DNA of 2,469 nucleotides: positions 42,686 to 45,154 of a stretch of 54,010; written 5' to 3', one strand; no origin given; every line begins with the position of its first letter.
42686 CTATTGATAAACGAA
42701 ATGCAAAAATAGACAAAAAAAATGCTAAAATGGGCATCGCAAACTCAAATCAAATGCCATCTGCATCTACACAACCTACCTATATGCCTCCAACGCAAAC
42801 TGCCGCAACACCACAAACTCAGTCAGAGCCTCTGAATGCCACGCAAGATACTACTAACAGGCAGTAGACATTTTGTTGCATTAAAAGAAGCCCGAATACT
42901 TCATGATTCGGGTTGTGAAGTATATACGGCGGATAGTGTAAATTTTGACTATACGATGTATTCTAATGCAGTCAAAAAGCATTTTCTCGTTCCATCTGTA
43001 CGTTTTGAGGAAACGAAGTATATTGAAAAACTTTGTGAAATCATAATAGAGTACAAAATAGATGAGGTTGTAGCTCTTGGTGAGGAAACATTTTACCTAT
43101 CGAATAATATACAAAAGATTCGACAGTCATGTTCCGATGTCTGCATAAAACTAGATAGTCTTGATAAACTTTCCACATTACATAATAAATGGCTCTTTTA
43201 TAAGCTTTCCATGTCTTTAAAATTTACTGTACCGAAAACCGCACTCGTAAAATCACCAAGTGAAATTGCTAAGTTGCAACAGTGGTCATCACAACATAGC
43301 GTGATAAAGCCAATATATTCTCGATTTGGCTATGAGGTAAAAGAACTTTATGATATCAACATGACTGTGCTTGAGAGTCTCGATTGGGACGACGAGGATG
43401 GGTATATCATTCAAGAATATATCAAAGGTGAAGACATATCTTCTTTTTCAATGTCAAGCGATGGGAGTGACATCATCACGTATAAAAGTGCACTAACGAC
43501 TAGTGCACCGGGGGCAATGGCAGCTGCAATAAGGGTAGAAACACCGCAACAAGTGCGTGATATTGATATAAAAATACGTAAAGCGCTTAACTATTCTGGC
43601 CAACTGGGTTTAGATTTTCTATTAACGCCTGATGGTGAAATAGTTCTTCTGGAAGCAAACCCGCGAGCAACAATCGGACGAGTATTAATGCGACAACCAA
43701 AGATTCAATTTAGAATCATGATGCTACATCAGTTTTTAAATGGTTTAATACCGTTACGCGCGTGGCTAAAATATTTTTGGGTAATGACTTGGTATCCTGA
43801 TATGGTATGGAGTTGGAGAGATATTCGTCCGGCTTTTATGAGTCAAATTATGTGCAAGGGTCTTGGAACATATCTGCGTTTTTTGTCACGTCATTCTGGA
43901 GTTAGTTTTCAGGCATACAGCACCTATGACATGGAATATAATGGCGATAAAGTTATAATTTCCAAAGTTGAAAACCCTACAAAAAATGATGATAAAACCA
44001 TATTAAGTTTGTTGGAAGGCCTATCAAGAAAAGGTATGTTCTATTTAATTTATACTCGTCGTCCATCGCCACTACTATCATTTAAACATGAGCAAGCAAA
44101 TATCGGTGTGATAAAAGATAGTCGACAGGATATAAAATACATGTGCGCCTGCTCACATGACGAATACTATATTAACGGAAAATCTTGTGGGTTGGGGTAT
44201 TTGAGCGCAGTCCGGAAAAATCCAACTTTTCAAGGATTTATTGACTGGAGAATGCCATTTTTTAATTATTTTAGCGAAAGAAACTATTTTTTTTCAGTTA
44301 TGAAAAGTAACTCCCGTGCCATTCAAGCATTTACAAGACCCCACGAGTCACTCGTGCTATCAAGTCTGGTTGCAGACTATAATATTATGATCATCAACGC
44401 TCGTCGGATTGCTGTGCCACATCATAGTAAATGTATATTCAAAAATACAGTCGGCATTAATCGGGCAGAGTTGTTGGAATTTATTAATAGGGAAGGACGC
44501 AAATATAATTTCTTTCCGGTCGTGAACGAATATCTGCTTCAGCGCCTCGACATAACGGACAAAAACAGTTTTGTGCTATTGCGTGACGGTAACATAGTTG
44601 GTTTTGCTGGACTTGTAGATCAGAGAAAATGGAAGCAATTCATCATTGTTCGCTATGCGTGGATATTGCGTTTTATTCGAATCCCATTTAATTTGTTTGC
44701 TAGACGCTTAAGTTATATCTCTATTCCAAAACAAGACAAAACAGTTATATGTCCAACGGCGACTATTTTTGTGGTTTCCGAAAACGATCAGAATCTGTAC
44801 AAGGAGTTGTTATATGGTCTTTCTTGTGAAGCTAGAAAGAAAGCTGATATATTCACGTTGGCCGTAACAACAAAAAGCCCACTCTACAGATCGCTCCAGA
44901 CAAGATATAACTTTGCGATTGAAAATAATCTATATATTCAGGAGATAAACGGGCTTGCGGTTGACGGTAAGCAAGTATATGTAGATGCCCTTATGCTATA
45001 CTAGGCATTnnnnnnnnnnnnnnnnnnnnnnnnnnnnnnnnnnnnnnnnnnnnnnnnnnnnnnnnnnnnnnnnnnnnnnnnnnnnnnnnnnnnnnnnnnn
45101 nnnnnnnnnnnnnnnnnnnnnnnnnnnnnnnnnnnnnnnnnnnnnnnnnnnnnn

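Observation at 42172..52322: Convergent two-operon lipid locus mixing archaeal-type and bacterial-type phospholipid enzymes with a dikinase, an ATP-grasp ligase and acyltransferases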

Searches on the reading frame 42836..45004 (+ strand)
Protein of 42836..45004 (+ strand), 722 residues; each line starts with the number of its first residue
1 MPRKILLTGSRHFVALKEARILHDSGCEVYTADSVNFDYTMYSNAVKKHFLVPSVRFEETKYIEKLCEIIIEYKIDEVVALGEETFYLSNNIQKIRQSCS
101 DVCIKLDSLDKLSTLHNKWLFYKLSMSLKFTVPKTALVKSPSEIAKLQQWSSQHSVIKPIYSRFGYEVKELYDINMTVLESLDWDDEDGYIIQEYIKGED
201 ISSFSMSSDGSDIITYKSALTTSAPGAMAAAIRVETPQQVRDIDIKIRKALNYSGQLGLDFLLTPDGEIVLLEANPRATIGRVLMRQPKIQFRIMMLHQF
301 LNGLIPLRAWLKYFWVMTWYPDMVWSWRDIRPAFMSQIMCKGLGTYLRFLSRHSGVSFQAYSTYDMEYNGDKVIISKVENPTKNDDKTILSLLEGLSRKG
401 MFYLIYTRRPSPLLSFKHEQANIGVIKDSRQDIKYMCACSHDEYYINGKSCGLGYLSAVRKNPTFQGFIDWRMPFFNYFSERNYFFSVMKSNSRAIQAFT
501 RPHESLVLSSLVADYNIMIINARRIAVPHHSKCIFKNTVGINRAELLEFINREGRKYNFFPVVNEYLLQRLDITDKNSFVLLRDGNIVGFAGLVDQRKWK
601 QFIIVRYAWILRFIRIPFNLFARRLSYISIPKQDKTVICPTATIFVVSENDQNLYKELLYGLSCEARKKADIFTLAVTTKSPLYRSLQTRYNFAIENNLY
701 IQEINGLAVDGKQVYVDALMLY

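Call 3: search_protein_families(library=pfam, proteins=[window:42836-45004:+], max_evalue=0.1)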
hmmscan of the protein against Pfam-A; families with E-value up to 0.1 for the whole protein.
window:42836-45004:+ (722 aa): 7 families
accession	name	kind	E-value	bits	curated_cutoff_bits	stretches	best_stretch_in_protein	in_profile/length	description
PF02655.19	ATP-grasp_3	-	2.6e-09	37.8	23.2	1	116-279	2-158/160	ATP-grasp domain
PF14398.11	ATPgrasp_YheCD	-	1.4e-07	31.5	26.8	1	202-278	152-227/255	YheC/D like ATP-grasp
PF14397.11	ATPgrasp_ST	-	1e-05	25.3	31.4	0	102-169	6-77/278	Sugar-transfer associated ATP-grasp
PF07478.18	Dala_Dala_lig_C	-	0.00012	22.1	24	1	213-276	110-174/204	D-ala D-ala ligase C-terminus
PF21360.3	PylC-like_N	-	0.0084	16.7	27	1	26-91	22-83/96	PylC-like, N-terminal domain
PF08443.16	RimK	-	0.023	14.8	21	0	117-276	3-165/188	RimK-like ATP-grasp domain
PF02222.28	ATP-grasp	-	0.081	13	27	0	127-277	5-162/179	ATP-grasp domain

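Call 4: search_protein_families(library=ncbifam, proteins=[window:42836-45004:+], max_evalue=0.1)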
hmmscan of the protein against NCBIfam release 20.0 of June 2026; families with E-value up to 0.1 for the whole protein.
window:42836-45004:+ (722 aa): 17 families
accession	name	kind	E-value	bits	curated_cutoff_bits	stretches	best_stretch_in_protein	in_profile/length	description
NF005315.0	PRK06849.1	equivalog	3.2e-54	184.4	406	1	2-291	4-288/389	hypothetical protein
NF009406.0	PRK12767.1-5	equivalog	3.6e-12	46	271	1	9-279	11-272/327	carbamoyl phosphate synthase-like protein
TIGR00768.1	rimK_fam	subfamily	2.2e-06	27.3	143.4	1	110-278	80-255/276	RimK family alpha-L-glutamate ligase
NF009403.0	PRK12767.1-2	equivalog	5.4e-05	22.5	286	1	5-201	3-189/342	carbamoyl phosphate synthase-like protein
NF004679.0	PRK06019.1-5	equivalog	6.2e-05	22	326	1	108-277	90-267/376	5-(carboxyamino)imidazole ribonucleotide synthase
NF002525.0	PRK01966.1-1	equivalog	0.0013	17.8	457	1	226-285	268-327/364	D-alanine--D-alanine ligase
TIGR01205.1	D_ala_D_alaTIGR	subfamily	0.0021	17.1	245.65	1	228-276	237-285/318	D-alanine--D-alanine ligase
NF004676.0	PRK06019.1-2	equivalog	0.0041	16.2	387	1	228-278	225-275/363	5-(carboxyamino)imidazole ribonucleotide synthase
NF040722.1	MfnD_Meth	equivalog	0.0072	15.8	400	1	188-280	159-253/288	tyramine--L-glutamate ligase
TIGR04185.1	ATPgraspMvdC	equivalog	0.01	15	425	0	258-281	275-298/318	MvdC family ATP-grasp ribosomal peptide maturase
NF000091.3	D_ala_D_ser_VanG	exception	0.02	13.7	495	1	219-275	255-310/344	D-alanine--D-serine ligase VanG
NF004677.0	PRK06019.1-3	equivalog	0.021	13.7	441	1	232-278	230-276/389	5-(carboxyamino)imidazole ribonucleotide synthase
NF002528.0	PRK01966.1-4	subfamily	0.034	13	262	1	227-275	277-325/366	D-alanine--D-alanine ligase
TIGR01161.1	purK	equivalog_domain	0.039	13.2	318.4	1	109-277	90-265/362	5-(carboxyamino)imidazole ribonucleotide synthase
NF004675.0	PRK06019.1-1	equivalog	0.049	12.4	375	0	229-277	225-273/375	5-(carboxyamino)imidazole ribonucleotide synthase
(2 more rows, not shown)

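Call 8: find_encoding_contigs(protein=window:42836-45004:+, flank=10000, max_places=6)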
Protein window:42836-45004:+ (722 aa): 7 contigs read that carry it; 5 places shown.
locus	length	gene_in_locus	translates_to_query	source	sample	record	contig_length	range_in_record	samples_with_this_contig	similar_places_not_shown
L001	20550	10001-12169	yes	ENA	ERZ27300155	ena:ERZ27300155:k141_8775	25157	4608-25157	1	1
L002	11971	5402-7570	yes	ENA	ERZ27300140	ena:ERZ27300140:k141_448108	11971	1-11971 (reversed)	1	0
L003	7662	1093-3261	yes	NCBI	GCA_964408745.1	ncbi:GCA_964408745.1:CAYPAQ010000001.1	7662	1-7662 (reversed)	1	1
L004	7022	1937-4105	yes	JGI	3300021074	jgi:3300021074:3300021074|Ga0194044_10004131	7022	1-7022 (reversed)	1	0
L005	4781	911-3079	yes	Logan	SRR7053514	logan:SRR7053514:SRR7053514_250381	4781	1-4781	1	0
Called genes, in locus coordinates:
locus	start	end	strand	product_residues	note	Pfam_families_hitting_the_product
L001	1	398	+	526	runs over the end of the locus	-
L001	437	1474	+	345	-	-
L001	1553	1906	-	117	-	-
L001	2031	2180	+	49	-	-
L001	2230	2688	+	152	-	PF01029:NusB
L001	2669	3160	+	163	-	PF00293:NUDIX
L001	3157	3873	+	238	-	PF22935:RM44_endonuclase (weak), PF14622:Ribonucleas_3_3, PF00636:Ribonuclease_3, PF22892:DSRM_MRPL44 (weak), PF00035:dsrm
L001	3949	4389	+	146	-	PF00886:Ribosomal_S16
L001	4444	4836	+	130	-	PF13083:KH_KhpA-B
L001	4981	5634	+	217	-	PF01746:tRNA_m1G_MT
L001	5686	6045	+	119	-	-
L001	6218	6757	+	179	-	-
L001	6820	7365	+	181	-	-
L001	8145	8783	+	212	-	-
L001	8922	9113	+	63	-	PF18930:DUF5679 (weak)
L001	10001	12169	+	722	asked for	PF14398:ATPgrasp_YheCD (faint), PF02655:ATP-grasp_3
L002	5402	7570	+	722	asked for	PF14398:ATPgrasp_YheCD (faint), PF02655:ATP-grasp_3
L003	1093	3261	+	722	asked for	PF14398:ATPgrasp_YheCD (faint), PF02655:ATP-grasp_3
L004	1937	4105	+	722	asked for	PF14398:ATPgrasp_YheCD (faint), PF02655:ATP-grasp_3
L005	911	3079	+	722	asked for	PF14398:ATPgrasp_YheCD (faint), PF02655:ATP-grasp_3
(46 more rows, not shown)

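Call 9: find_homologous_proteins(query=window:42836-45004:+)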
Query window:42836-45004:+ (722 aa): 20 proteins with E <= 0.001 among 8000 candidates.
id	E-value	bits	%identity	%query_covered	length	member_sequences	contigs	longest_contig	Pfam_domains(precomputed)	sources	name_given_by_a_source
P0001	0.0e+0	1654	100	100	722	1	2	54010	PF14398.12,PF02655.20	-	-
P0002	1.3e-296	1004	61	100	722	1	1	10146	PF14398.12,PF02655.20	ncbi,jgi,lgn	-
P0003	1.6e-284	964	72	83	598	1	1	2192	PF02655.20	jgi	jgi:hypothetical protein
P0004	1.2e-227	776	50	100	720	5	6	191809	PF02655.20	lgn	-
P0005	3.6e-226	771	50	100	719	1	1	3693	PF14398.12,PF02655.20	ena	-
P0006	3.6e-207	708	47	100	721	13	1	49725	PF02655.20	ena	-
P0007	1.6e-180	620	43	99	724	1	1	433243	PF02655.20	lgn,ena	-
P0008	3.1e-180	619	43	99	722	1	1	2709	PF02655.20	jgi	jgi:predicted ATP-grasp superfamily ATP-dependent carboligase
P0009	6.2e-176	605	42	99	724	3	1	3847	PF02655.20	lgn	-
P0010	3.1e-175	602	40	99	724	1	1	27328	PF02655.20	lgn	-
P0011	3.4e-173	596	40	99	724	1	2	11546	PF02655.20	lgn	-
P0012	1.1e-164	568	41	99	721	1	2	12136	-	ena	-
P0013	1.1e-162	561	40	97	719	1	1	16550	PF02655.20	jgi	jgi:predicted ATP-grasp superfamily ATP-dependent carboligase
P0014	4.3e-160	552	38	99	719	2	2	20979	PF14398.12,PF02655.20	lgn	-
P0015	4.8e-156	539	41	91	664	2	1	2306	PF02655.20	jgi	-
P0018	2.3e-153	530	41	99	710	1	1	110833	PF02655.20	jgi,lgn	jgi:hypothetical protein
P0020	2.6e-150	520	38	99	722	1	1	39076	PF02655.20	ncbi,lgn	-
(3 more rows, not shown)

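Call 10: find_encoding_contigs(protein=P0007, flank=10000, max_places=2)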
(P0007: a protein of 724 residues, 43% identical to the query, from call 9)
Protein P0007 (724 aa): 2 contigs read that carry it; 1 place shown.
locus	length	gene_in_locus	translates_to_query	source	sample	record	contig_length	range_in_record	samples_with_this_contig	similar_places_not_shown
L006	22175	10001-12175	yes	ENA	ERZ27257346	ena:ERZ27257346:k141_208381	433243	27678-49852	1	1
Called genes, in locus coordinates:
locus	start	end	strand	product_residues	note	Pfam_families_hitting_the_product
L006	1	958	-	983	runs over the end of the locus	-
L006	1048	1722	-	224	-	PF03729:DUF308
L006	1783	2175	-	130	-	PF12663:DUF3788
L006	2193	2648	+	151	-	PF01035:DNA_binding_1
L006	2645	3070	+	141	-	PF01243:PNPOx_N, PF16242:Pyrid_ox_like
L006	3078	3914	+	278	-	PF01040:UbiA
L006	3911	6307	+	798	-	PF01326:PPDK_N, PF00391:PEP-utilizers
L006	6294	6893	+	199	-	PF01066:CDP-OH_P_transf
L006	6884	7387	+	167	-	-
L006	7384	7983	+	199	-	-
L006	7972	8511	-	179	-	PF01864:CarS-like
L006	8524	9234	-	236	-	-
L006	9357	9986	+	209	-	-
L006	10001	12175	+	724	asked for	PF02655:ATP-grasp_3 (weak)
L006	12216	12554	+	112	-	-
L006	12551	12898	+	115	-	-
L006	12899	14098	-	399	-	-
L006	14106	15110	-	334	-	PF00389:2-Hacid_dh, PF02826:2-Hacid_dh_C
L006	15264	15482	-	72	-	-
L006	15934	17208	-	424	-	PF00152:tRNA-synt_2 (faint), PF01409:tRNA-synt_2d (faint), PF13393:tRNA-synt_His, PF00587:tRNA-synt_2b, PF03129:HGTP_anticodon (weak)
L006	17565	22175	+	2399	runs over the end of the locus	PF12810:ALK_LTK_GRD, PF01833:TIG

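Call 11: find_encoding_contigs(protein=P0020, flank=10000, max_places=2)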
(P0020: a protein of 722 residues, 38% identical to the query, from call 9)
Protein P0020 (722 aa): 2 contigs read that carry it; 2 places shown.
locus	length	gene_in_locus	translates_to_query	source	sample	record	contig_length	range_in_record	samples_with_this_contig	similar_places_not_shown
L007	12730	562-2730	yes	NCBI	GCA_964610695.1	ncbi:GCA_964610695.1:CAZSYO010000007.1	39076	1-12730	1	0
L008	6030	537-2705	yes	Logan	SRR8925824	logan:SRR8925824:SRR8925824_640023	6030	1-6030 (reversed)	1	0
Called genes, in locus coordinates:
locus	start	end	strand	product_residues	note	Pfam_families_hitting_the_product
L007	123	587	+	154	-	-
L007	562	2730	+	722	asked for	PF02655:ATP-grasp_3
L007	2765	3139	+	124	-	PF06262:Zincin_1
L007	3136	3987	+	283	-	PF12146:Hydrolase_4, PF00561:Abhydrolase_1 (weak), PF12697:Abhydrolase_6 (faint)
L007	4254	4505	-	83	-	PF14242:DUF4342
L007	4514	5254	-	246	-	PF01145:Band_7, PF13421:Band_7_1 (weak)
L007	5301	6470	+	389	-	PF05496:RuvB_N, PF05673:DUF815 (weak), PF20720:nSTAND3 (faint), PF01078:Mg_chelatase (faint), PF13191:AAA_16 (faint), PF00004:AAA, PF16193:AAA_assoc_2, PF12002:MgsA_C, +3 more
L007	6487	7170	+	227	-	PF07510:GmrSD_C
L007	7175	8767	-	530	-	PF00128:Alpha-amylase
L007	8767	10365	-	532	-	PF00128:Alpha-amylase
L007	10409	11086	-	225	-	PF00293:NUDIX (weak)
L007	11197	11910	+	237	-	PF12917:YfbR-like, PF13023:HD_3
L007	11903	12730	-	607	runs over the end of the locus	PF00009:GTP_EFTU, PF01926:MMR_HSR1 (weak), PF03144:GTP_EFTU_D2, PF22042:EF-G_D2, PF00679:EFG_C, PF21018:BipA_C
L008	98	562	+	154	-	-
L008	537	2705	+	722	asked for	PF02655:ATP-grasp_3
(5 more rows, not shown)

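Call 12: find_encoding_contigs(protein=P0018, flank=10000, max_places=2)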
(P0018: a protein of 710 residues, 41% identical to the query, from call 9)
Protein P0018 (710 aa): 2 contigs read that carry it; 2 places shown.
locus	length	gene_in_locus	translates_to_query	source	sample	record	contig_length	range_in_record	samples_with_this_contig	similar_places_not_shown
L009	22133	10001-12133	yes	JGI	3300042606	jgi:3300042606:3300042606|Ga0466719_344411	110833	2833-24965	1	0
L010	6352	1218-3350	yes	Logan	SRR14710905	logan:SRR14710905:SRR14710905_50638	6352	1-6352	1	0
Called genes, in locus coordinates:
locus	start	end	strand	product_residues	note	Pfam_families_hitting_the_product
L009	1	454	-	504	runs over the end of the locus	PF12072:RNase_Y_N, PF00013:KH_1 (weak), PF22891:KH_PNO1_2nd (faint), PF08668:HDOD (faint), PF01966:HD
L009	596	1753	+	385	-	-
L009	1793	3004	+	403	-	PF00579:tRNA-synt_1b, PF22421:SYY_C-terminal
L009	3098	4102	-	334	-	PF00230:MIP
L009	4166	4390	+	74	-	-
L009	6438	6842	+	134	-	-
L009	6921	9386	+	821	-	PF02861:Clp_N, PF02861:Clp_N, PF00004:AAA, PF17871:AAA_lid_9, PF00004:AAA, PF07724:AAA_2, PF07728:AAA_5, PF10431:ClpB_D2-small, +6 more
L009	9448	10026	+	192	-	-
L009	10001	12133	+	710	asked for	PF02655:ATP-grasp_3 (weak)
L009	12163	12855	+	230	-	-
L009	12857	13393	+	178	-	PF01864:CarS-like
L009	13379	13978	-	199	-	-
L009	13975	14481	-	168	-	PF00583:Acetyltransf_1, PF13508:Acetyltransf_7 (weak)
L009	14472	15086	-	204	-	PF01066:CDP-OH_P_transf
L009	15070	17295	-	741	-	PF01326:PPDK_N, PF00391:PEP-utilizers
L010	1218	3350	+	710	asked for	PF02655:ATP-grasp_3 (weak)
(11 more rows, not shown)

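Call 15: find_related_loci(query=A1, collection=genome_contigs, flank=10000)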
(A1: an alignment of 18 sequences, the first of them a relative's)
Query A1 (722 aa) in genome_contigs; peptide patterns used: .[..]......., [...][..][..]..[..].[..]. (x = any residue, [..] = any of these).
35 stretches matched a pattern; 3 encode a relative of the query (tblastn E <= 1e-3); 3 distinct loci.
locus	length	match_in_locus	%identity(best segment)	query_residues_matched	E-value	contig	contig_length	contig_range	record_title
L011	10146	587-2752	61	1-722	0e+0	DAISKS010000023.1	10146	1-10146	MAG TPA_asm: Candidatus Saccharibacteria bacterium isolate CTOTU26095 NODE_3959_length_10146_cov_7.856010, whole genome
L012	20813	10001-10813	31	4-285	1e-29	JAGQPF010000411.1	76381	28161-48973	MAG: Planctomycetales bacterium isolate HKST-UBA33 k127_1801425, whole genome shotgun sequence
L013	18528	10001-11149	29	1-376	6e-30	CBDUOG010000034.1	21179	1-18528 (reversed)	MAG TPA_asm: uncultured Gammaproteobacteria bacterium isolate SRR22808128_concoct_17 genome assembly, contig: ERZ2504344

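Call 21: find_related_loci(query=A1, collection=metagenome_contigs, flank=10000)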
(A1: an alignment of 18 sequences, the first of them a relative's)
Query A1 (722 aa) in metagenome_contigs; peptide patterns used: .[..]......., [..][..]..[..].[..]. (x = any residue, [..] = any of these).
127 stretches matched a pattern; 7 encode a relative of the query (tblastn E <= 1e-3); 7 distinct loci.
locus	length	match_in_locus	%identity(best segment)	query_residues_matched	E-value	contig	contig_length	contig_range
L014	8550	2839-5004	61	1-722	0e+0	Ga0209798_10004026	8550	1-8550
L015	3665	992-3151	50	1-722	0e+0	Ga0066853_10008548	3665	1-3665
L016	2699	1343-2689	72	1-449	0e+0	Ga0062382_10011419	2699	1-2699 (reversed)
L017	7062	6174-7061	48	5-301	3e-85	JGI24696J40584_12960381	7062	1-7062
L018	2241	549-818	33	192-279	2e-5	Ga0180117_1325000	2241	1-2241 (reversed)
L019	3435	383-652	34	192-279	2e-5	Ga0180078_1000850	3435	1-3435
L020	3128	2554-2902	32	192-332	1e-5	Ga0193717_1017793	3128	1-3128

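Call 22: find_encoding_contigs(protein=P0004, flank=10000, max_places=1)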
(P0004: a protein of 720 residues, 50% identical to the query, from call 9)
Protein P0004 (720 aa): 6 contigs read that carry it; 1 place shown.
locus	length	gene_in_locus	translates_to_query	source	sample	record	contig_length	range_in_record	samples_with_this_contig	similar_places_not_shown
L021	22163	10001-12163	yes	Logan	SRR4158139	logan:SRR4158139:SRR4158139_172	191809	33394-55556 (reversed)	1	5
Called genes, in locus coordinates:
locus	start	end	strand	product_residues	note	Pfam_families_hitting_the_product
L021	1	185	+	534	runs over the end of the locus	PF19614:DUF6119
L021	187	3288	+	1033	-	PF04313:HSDR_N, PF04851:ResIII, PF18766:SWI2_SNF2, PF22679:T1R_D3-like, PF11867:T1RH-like_C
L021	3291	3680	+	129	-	-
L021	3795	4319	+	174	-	PF27765:UCP032817-like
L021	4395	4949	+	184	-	PF13489:Methyltransf_23, PF13847:Methyltransf_31, PF08241:Methyltransf_11, PF08242:Methyltransf_12, PF13649:Methyltransf_25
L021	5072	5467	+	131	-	-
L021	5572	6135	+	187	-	PF01725:Ham1p_like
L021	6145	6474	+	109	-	-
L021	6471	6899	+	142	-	-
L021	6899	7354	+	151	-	PF00293:NUDIX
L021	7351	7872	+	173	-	PF13302:Acetyltransf_3, PF13523:Acetyltransf_8 (weak), PF00583:Acetyltransf_1 (weak), PF13508:Acetyltransf_7 (faint)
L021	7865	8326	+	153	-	-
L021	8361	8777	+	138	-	PF00293:NUDIX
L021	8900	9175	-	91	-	-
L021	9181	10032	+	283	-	-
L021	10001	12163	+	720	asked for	PF02655:ATP-grasp_3 (weak)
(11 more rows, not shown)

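Call 23: find_encoding_contigs(protein=P0006, flank=10000, max_places=1)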
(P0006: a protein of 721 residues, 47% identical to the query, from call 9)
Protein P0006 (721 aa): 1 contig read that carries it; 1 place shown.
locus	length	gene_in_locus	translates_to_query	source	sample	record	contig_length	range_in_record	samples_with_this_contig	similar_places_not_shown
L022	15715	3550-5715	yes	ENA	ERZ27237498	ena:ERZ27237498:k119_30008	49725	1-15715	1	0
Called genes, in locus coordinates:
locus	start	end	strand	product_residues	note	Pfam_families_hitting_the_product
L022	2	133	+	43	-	?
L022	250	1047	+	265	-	PF00156:Pribosyltran (weak)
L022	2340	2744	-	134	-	-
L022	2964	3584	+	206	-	-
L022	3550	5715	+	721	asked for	PF02655:ATP-grasp_3 (weak)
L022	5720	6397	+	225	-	-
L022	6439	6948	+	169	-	PF01864:CarS-like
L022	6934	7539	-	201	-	-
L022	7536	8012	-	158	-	-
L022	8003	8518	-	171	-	PF01066:CDP-OH_P_transf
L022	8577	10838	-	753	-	PF01326:PPDK_N, PF00391:PEP-utilizers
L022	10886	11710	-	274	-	PF01040:UbiA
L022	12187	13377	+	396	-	PF01906:YbjQ_1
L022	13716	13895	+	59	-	-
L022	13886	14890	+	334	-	PF13480:Acetyltransf_6, PF02388:FemAB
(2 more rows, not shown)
